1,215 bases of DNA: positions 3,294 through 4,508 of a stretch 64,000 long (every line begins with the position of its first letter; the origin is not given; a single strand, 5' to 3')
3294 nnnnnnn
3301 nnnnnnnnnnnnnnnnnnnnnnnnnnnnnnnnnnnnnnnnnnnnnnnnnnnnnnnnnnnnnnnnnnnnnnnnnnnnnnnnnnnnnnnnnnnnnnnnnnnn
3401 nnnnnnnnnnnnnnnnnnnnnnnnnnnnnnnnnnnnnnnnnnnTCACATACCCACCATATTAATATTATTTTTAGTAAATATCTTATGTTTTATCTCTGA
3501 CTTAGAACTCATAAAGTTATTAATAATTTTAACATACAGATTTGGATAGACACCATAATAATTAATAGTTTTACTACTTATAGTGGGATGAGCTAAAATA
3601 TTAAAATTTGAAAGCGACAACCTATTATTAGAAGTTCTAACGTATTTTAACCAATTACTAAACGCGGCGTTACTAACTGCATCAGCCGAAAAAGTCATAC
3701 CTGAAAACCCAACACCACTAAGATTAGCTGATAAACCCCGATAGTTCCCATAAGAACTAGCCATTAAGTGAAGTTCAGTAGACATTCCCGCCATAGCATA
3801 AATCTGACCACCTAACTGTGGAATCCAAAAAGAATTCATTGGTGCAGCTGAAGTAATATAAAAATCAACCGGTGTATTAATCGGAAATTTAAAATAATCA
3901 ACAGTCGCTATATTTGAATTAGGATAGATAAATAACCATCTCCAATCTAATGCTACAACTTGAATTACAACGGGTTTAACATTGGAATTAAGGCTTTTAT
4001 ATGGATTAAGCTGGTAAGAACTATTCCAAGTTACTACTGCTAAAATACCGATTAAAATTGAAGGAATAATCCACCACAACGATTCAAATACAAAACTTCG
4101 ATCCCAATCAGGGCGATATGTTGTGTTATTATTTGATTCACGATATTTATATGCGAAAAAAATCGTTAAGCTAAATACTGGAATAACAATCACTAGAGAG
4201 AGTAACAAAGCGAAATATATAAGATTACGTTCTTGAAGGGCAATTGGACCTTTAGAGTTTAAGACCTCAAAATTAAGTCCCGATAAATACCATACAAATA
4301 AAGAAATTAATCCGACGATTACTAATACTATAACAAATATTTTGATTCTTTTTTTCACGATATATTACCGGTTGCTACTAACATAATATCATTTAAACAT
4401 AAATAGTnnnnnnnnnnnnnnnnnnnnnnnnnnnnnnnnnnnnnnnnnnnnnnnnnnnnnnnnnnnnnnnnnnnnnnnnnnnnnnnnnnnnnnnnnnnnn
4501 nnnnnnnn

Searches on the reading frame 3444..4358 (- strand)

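Call 66: search_protein_families(library=pfam, proteins=[window:3444-4358:-], max_evalue=0.001)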
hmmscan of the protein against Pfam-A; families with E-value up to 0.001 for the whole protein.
window:3444-4358:- (304 aa): 1 family
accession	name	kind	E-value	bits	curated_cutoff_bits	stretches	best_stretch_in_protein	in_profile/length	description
PF00116.26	COX2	-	0.00017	21.9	22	1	154-227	46-119/120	Cytochrome C oxidase subunit II, periplasmic domain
